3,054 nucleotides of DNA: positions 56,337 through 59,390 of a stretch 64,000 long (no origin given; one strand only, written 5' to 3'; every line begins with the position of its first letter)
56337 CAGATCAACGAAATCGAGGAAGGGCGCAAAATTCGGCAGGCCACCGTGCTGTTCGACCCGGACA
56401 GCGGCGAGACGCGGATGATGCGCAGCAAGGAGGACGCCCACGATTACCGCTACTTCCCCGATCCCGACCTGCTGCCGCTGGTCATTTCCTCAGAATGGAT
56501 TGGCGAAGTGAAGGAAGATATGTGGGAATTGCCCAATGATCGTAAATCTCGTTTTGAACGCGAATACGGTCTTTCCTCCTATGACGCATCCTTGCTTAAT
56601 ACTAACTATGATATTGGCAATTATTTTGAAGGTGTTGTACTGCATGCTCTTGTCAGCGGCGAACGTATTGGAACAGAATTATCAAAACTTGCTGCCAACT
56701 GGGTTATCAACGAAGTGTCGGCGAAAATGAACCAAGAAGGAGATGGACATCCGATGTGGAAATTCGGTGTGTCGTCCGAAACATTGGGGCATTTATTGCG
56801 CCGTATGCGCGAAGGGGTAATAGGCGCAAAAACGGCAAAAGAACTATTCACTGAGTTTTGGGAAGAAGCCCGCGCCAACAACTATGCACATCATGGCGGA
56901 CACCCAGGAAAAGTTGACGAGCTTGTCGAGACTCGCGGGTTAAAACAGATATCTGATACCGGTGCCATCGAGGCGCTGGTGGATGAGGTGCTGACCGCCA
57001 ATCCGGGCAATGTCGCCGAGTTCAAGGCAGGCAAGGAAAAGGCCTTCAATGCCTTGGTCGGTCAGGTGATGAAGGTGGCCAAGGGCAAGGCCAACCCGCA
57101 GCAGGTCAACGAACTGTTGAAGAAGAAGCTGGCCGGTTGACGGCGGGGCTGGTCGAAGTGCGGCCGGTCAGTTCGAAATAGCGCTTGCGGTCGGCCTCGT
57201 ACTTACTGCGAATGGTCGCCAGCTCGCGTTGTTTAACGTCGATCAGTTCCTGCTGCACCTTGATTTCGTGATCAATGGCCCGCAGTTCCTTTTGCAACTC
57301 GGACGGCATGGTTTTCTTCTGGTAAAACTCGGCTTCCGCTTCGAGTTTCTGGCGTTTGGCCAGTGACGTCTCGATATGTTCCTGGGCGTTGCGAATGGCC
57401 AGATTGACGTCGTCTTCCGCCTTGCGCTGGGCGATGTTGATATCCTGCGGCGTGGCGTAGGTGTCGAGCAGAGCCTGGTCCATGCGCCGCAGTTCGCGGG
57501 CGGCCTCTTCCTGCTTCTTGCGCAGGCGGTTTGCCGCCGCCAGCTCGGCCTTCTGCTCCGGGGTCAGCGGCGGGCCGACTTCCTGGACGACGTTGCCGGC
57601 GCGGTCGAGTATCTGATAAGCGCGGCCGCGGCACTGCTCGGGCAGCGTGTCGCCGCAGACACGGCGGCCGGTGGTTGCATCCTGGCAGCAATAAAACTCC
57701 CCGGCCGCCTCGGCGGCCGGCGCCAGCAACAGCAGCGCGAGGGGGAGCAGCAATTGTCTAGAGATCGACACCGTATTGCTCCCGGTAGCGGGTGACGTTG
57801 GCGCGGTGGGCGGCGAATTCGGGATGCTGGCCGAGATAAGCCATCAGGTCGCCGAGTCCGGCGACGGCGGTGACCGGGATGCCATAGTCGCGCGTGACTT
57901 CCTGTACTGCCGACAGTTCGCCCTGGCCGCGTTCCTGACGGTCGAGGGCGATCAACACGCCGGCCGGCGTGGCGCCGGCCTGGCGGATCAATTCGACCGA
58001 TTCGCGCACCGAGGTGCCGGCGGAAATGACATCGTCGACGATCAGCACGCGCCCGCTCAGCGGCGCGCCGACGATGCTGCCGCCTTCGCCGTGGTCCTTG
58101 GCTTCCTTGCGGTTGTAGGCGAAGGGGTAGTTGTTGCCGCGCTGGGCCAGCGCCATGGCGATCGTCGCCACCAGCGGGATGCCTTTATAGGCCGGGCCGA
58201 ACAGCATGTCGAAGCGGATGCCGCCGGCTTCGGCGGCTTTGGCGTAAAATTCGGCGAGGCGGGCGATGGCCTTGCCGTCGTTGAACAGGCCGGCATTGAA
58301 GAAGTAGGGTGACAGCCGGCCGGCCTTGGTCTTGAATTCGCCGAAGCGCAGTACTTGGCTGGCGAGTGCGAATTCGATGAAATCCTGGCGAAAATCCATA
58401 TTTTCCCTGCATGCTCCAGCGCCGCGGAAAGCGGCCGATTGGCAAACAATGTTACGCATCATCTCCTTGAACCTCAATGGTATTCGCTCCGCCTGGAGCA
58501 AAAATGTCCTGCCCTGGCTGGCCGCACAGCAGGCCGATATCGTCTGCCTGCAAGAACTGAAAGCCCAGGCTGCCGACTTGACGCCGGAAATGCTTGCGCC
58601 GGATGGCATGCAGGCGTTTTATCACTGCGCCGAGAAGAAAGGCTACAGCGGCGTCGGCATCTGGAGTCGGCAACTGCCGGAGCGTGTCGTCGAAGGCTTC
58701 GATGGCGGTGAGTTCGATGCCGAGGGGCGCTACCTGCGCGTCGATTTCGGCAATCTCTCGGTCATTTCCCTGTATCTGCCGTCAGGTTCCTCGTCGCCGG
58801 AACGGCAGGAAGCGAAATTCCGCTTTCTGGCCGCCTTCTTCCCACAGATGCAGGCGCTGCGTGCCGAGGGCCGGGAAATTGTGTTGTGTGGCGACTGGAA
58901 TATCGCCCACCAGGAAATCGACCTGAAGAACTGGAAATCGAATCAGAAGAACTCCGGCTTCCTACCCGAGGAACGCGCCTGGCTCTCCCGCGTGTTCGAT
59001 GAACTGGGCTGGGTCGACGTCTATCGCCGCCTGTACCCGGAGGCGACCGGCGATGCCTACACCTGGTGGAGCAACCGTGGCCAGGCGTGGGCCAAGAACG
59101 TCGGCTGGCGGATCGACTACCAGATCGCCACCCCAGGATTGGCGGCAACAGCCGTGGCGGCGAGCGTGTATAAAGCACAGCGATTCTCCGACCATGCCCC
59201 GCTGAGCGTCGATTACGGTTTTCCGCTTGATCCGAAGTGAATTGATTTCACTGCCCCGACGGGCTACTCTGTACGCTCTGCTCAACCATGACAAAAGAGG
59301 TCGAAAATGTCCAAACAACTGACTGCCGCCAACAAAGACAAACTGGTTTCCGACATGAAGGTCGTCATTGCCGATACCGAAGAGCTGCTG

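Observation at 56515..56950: Intragenic low-GC mosaic segment inside essential gatB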

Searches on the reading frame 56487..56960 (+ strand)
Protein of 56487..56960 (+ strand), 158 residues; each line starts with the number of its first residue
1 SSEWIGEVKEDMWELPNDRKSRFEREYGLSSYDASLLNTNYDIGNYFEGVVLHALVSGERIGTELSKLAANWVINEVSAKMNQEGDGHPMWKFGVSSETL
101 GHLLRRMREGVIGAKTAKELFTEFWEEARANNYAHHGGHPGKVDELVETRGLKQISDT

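Call 14: find_homologous_proteins(query=window:56493-56957:+, max_evalue=0.00001)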
Query seq(155 aa) (155 aa): 9 proteins with E <= 0.00001 among 32 candidates.
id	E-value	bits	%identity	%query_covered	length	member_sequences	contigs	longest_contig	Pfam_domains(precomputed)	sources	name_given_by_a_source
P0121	1.2e-46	177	64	85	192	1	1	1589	PF02637.24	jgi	jgi:aspartyl-tRNA(Asn)/glutamyl-tRNA(Gln) amidotransferase subunit B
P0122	6.5e-44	168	57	94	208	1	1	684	PF02637.24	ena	-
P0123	2.3e-43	166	61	85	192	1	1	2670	PF02637.24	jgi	jgi:aspartyl-tRNA(Asn)/glutamyl-tRNA(Gln) amidotransferase subunit B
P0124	6.6e-19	86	40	100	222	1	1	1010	PF02637.24,PF02934.21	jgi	jgi:aspartyl-tRNA(Asn)/glutamyl-tRNA(Gln) amidotransferase subunit B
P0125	4.4e-14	71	36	100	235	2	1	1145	PF02637.24,PF02934.21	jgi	jgi:aspartyl-tRNA(Asn)/glutamyl-tRNA(Gln) amidotransferase subunit B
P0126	2.4e-12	65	37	99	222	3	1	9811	PF02637.24,PF02934.21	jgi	jgi:aspartyl-tRNA(Asn)/glutamyl-tRNA(Gln) amidotransferase subunit B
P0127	4.5e-10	58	36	94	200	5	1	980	PF02637.24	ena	-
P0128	1.9e-6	46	36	78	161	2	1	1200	PF02637.24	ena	-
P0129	2.3e-6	46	40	59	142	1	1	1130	PF02637.24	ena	-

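Call 18: find_related_loci(query=A1, collection=genome_contigs, flank=3000)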
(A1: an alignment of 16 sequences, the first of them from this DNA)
Query A1 (158 aa) in genome_contigs; peptide patterns used: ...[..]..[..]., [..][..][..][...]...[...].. (x = any residue, [..] = any of these).
262 stretches matched a pattern; 196 encode a relative of the query (tblastn E <= 1e-3); the best 80 are kept; 80 distinct loci.
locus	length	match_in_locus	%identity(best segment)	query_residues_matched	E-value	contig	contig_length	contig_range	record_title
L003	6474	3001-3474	80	1-158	9e-86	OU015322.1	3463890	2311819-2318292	MAG: uncultured Rhodocyclaceae bacterium isolate DEC001_d71 genome assembly, chromosome: contig1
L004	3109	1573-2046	79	1-158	2e-86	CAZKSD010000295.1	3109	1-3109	MAG TPA_asm: uncultured Dechloromonas sp. isolate binchicken_co197_443 genome assembly, contig: NODE_74743_length_3109_c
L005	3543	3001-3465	68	4-158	5e-72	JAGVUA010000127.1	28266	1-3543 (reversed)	MAG: Betaproteobacteria bacterium isolate WAS_Bin_15 WAS_Bin_15_scaffold_675, whole genome shotgun sequence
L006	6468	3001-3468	60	1-158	1e-62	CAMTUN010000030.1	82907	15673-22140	MAG: uncultured beta proteobacterium isolate G04_MAG_00030 genome assembly, contig: G04_MAG_00030_000000000033, whole ge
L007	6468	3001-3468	59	1-158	5e-62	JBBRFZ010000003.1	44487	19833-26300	MAG: Burkholderiales bacterium isolate Co_metawrap_2601 Cmw_2601_k141_26676557_length_44487_cov_9.0000, whole genome sho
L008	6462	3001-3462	56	1-157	2e-57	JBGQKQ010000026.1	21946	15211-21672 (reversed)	MAG: Gammaproteobacteria bacterium isolate OBJ2_061818_050_58 k141_2863461_length_21946_cov_12.1970, whole genome shotgu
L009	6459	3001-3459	59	3-158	4e-56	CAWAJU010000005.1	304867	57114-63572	MAG: uncultured beta proteobacterium isolate MFD02416.bin.1.304 genome assembly, contig: contig_23281, whole genome shot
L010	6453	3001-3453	56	5-157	1e-52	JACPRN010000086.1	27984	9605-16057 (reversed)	MAG: Betaproteobacteria bacterium isolate NC_groundwater_680_Ag_B-0.1um_64_41 B2_S2_coassemblyk141_1047602, whole genome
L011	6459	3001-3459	56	3-158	1e-52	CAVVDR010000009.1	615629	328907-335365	MAG: uncultured beta proteobacterium isolate MFD02416.bin.1.53 genome assembly, contig: contig_19834, whole genome shotg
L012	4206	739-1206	54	1-158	5e-53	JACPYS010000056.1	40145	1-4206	MAG: Betaproteobacteria bacterium isolate NC_groundwater_869_Pr1_S2p5_64_25 Montesol18_S2p5_coassembly_scaffold_1046742,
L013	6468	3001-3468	51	1-158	3e-51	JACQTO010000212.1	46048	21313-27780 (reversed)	MAG: Betaproteobacteria bacterium isolate NC_groundwater_1413_Ag_S-0.65um_62_47 S_p65_S5_coassembly_k141_4492304, whole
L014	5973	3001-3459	54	4-158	2e-50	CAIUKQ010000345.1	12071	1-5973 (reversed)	MAG: uncultured beta proteobacterium isolate Kiruna2_bin-4101 genome assembly, contig: bin-4101:345/514, whole genome sh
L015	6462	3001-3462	51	3-158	1e-48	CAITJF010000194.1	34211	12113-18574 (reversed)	MAG: uncultured Nitrosomonadales bacterium isolate LJ_bin-3679 genome assembly, contig: bin-3679:194/268, whole genome s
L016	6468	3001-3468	50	1-158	1e-46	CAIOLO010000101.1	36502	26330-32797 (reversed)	MAG: uncultured beta proteobacterium isolate LJ_bin-1959 genome assembly, contig: bin-1959:101/172, whole genome shotgun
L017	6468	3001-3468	54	1-158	4e-46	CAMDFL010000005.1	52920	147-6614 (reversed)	MAG: Bordetella parapertussis isolate MoH-02may19-183 genome assembly, contig: MoH-02may19-C578, whole genome shotgun se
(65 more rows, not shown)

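Call 21: find_related_loci(query=A1, collection=metagenome_contigs, flank=3000)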
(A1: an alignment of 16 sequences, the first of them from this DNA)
Query A1 (158 aa) in metagenome_contigs; peptide patterns used: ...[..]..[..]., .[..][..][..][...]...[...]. (x = any residue, [..] = any of these).
600 stretches matched a pattern (row limit reached: there are more); 210 encode a relative of the query (tblastn E <= 1e-3); the best 80 are kept; 80 distinct loci.
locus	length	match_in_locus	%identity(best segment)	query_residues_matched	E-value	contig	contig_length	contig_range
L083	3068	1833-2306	78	1-158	5e-87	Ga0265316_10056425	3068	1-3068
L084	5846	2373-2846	79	1-158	2e-85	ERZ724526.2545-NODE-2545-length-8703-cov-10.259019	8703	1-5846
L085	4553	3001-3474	79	1-158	2e-85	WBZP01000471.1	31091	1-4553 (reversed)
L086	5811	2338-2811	79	1-158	2e-85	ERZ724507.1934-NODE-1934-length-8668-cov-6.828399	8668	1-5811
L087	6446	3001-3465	67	4-158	4e-71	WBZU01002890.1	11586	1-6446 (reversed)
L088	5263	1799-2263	67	4-158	4e-71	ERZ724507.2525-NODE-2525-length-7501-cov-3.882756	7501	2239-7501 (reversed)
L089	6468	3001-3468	61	1-158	2e-62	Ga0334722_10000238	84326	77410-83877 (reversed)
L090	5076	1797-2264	60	1-158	4e-61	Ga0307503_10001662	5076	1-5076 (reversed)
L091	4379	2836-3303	59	1-158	1e-60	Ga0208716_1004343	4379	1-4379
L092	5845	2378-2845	58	1-158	6e-60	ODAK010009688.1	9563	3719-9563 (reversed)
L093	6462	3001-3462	55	1-157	2e-57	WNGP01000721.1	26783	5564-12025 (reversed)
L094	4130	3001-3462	56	1-157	7e-57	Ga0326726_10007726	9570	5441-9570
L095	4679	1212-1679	57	1-158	2e-55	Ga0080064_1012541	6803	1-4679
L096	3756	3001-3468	54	1-158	1e-54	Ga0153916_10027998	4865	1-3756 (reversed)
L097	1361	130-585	55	4-158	2e-56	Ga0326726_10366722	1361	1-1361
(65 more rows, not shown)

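Call 37: find_related_loci(query=A1, collection=viral_contigs, flank=3000)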
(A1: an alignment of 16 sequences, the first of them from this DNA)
Query A1 (158 aa) in viral_contigs; peptide patterns used: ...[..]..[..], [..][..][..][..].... (x = any residue, [..] = any of these).
49 stretches matched a pattern; 1 encode a relative of the query (tblastn E <= 1e-3); 1 distinct loci.
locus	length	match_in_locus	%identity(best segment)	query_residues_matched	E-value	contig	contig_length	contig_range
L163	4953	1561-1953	39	4-158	2e-26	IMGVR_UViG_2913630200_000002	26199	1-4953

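Call 50: search_protein_representatives(protein=window:56487-56960:+)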
Query: 158 residues. Proteins with E-value up to 0.001 (for the whole library): 964; up to 1e-10: 67; up to 1e-30: 1. The best 150 are listed.
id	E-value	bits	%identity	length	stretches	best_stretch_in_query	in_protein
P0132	2.9e-37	144.3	50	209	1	13-158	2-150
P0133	1.1e-28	116.4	54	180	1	43-158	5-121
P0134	1.5e-27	112.7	38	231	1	5-157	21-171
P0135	4.9e-18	81.8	42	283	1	2-158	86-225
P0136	7.0e-18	81.3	46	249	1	1-158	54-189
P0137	4.4e-17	78.7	37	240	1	14-158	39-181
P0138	6.2e-17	78.2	43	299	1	2-158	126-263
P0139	7.4e-16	74.7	44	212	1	1-157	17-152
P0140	2.6e-15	73.0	41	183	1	2-158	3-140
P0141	4.1e-15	72.3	57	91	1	66-129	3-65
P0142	8.6e-15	71.3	39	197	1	15-158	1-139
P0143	1.4e-14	70.6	37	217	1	3-140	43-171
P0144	1.5e-14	70.5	39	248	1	1-157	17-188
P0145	1.8e-14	70.2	51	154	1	66-158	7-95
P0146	3.4e-14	69.3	40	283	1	3-157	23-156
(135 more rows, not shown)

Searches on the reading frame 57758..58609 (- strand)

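Call 69: search_protein_families(library=pfam, proteins=[window:57758-58609:-], max_evalue=0.001)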
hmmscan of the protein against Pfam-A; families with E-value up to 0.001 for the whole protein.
window:57758-58609:- (283 aa): 1 family
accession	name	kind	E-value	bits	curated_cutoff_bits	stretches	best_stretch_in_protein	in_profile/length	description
PF00156.33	Pribosyltran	-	2.4e-11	43.6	26.3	1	114-227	14-129/158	Phosphoribosyl transferase domain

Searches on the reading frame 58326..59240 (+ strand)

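Call 69: search_protein_families(library=pfam, proteins=[window:58326-59240:+], max_evalue=0.001)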
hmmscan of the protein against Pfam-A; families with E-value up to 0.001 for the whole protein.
window:58326-59240:+ (304 aa): 1 family
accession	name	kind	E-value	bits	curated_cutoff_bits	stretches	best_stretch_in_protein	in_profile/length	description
PF03372.29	Exo_endo_phos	-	1.6e-33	116.7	24.5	1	47-290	2-225/225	Endonuclease/Exonuclease/phosphatase family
